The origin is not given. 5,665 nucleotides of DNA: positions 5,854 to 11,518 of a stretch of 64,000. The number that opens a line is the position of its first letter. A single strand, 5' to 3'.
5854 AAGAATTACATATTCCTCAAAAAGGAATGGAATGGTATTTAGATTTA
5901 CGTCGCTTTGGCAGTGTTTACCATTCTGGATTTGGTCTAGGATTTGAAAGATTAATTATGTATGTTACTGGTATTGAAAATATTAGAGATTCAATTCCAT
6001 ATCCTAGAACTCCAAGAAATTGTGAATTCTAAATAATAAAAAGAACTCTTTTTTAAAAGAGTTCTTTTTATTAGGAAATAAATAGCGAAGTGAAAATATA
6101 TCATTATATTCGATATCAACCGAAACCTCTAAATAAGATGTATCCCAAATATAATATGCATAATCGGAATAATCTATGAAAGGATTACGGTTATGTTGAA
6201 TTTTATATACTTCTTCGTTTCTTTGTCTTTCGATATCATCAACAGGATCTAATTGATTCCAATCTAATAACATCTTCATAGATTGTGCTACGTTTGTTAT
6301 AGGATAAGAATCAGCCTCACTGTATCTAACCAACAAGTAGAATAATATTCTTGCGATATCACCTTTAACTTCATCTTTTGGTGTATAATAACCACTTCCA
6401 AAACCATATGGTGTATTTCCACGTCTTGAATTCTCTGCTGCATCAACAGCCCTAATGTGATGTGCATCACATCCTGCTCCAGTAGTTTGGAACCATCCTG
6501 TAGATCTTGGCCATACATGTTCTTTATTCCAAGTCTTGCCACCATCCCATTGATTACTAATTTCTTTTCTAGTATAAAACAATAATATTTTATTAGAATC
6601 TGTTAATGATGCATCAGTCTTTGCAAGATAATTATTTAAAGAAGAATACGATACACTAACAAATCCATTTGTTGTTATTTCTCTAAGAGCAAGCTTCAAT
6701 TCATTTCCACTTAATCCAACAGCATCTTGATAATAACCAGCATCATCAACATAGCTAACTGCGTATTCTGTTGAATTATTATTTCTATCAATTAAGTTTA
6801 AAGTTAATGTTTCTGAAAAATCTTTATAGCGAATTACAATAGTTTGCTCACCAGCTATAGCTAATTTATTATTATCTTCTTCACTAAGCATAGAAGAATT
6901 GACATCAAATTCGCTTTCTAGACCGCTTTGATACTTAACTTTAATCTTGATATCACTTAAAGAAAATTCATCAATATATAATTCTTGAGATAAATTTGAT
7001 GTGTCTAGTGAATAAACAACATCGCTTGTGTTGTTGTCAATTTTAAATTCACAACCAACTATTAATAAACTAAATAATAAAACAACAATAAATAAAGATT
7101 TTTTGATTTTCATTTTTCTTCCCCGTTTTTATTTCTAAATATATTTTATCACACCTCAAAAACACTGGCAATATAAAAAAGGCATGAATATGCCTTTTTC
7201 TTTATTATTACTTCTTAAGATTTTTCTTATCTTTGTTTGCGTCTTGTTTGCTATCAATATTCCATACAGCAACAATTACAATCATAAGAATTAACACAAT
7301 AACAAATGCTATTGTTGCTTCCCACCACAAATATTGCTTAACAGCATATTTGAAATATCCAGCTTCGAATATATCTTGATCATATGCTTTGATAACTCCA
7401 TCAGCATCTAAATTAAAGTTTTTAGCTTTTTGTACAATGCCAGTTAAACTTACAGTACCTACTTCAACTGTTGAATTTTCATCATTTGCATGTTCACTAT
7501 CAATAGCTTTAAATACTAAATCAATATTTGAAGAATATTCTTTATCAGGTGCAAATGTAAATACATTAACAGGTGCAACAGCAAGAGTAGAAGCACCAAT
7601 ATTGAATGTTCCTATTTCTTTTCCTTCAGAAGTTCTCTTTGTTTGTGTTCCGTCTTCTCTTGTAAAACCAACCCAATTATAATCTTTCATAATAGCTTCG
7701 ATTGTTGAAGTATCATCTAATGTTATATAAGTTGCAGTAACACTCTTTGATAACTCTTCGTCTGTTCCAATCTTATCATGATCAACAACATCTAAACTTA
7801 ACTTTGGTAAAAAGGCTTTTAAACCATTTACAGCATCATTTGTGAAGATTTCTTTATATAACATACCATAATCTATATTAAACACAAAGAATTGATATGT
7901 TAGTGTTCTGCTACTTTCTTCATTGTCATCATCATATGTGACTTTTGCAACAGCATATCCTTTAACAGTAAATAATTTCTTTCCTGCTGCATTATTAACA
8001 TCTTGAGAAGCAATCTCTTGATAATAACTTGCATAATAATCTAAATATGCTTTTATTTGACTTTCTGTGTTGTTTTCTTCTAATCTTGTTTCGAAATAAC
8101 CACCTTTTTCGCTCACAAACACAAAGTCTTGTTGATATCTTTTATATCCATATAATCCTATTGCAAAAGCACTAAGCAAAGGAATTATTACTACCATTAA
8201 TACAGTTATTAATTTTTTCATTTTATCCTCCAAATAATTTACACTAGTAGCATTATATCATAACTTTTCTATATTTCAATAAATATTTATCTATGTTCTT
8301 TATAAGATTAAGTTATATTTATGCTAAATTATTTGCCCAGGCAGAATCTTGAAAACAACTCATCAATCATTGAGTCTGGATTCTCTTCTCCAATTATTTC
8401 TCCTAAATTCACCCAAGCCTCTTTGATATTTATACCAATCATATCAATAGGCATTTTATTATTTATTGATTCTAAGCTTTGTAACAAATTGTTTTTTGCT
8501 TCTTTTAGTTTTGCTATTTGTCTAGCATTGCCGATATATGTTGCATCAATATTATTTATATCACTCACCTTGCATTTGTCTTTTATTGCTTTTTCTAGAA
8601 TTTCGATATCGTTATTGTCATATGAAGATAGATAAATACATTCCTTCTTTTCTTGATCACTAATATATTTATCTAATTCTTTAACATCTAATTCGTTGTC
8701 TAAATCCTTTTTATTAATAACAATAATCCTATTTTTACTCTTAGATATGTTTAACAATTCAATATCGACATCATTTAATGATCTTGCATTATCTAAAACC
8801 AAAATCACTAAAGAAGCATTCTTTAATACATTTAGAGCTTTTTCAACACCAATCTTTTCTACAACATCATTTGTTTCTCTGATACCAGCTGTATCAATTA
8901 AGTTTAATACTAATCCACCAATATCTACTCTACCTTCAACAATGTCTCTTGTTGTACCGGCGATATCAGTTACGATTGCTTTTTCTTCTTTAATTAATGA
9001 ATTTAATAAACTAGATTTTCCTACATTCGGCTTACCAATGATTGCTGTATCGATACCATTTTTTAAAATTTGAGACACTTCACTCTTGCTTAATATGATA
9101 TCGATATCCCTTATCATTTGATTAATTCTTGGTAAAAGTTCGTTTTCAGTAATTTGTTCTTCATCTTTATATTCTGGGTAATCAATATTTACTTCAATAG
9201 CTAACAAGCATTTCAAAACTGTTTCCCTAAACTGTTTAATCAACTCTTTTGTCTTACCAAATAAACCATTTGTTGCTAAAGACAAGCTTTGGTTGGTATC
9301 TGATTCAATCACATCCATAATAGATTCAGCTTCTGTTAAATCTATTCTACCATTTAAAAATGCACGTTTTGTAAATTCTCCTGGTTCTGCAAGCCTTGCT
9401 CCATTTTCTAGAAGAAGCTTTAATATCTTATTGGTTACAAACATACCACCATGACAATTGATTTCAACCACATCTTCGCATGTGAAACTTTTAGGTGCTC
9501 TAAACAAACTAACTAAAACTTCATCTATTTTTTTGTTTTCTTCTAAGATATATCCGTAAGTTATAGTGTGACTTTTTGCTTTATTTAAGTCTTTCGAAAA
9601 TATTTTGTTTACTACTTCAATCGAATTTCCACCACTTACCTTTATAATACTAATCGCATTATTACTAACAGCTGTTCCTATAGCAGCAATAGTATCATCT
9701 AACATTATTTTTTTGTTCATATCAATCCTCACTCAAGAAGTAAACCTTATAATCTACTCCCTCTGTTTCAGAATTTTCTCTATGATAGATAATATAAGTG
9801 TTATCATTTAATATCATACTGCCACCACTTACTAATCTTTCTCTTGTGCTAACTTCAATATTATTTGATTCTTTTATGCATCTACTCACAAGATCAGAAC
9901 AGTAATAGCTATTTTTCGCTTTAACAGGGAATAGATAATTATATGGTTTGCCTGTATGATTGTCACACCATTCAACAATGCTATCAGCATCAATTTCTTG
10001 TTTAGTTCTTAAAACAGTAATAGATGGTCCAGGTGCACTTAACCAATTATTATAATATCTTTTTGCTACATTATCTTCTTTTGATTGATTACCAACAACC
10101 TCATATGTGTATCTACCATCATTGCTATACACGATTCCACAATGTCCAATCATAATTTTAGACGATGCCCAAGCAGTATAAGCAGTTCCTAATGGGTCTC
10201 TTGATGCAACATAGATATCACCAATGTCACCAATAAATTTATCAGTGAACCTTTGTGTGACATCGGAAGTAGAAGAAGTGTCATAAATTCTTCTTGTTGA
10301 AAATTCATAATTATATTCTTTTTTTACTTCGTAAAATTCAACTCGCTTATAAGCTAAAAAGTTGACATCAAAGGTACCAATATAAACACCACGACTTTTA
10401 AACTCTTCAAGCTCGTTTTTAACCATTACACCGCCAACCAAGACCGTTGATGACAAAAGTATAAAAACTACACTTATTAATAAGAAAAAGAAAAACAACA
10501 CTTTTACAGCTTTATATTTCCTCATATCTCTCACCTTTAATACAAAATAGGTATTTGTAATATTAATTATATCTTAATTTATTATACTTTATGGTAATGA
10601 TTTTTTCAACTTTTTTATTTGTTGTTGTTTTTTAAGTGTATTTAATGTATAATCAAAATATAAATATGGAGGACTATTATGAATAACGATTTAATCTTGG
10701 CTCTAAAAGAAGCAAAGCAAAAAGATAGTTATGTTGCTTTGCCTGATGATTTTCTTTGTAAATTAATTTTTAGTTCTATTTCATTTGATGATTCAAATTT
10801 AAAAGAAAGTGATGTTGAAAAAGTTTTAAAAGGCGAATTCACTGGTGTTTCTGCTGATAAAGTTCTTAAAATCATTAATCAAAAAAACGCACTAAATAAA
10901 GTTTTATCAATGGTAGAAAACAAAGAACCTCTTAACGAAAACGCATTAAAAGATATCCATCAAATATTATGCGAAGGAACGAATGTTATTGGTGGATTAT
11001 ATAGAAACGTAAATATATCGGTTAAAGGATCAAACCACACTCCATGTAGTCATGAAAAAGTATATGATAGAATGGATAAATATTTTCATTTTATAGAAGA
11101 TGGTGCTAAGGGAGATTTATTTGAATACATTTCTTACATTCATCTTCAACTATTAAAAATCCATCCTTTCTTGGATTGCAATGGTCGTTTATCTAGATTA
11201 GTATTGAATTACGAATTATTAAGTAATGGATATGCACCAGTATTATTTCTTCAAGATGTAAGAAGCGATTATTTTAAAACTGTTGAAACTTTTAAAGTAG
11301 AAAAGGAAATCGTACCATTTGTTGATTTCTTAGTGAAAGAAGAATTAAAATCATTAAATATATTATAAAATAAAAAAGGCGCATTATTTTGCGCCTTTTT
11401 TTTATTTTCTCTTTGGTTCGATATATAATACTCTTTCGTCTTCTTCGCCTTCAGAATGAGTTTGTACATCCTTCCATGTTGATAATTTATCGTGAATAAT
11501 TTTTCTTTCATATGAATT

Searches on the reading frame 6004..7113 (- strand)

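Call 27: search_protein_families(library=pfam, proteins=[window:6004-7113:-], max_evalue=0.001)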
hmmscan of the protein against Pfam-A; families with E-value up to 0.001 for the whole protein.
window:6004-7113:- (369 aa): 1 family
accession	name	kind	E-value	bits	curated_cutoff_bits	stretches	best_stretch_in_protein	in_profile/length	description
PF04231.19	Endonuclease_1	-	1.3e-30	107.4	25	2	241-314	148-232/235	Endonuclease I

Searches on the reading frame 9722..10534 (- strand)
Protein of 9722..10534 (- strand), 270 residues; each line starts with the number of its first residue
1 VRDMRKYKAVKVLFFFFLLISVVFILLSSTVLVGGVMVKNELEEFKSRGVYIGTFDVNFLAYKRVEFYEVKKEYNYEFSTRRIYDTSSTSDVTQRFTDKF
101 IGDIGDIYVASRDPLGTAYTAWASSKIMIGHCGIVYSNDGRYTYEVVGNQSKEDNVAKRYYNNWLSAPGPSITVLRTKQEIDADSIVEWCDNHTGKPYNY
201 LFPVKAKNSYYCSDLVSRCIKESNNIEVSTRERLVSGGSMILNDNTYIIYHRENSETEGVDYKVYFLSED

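Call 27: search_protein_families(library=pfam, proteins=[window:9722-10534:-], max_evalue=0.001)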
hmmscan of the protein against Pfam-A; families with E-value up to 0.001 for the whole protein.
window:9722-10534:- (270 aa): 1 family
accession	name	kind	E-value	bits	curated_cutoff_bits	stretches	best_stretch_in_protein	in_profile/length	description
PF05708.18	Peptidase_C92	-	5.4e-11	43.3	27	1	130-234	26-131/166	Permuted papain-like amidase enzyme, YaeF/YiiX, C92 family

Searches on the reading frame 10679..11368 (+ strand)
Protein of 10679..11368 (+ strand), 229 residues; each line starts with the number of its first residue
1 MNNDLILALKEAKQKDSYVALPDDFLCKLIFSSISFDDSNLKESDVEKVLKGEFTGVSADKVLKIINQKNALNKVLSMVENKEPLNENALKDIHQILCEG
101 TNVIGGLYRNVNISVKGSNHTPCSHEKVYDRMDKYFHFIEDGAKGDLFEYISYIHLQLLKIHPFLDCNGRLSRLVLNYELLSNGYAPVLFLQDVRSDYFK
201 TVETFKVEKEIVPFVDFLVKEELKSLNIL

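Call 27: search_protein_families(library=pfam, proteins=[window:10679-11368:+], max_evalue=0.001)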
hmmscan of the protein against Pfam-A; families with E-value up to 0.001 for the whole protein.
window:10679-11368:+ (229 aa): 1 family
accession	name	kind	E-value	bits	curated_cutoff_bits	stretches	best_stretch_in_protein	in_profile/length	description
PF02661.23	Fic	-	8.5e-18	65.4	24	1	84-179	1-92/93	Fic/DOC family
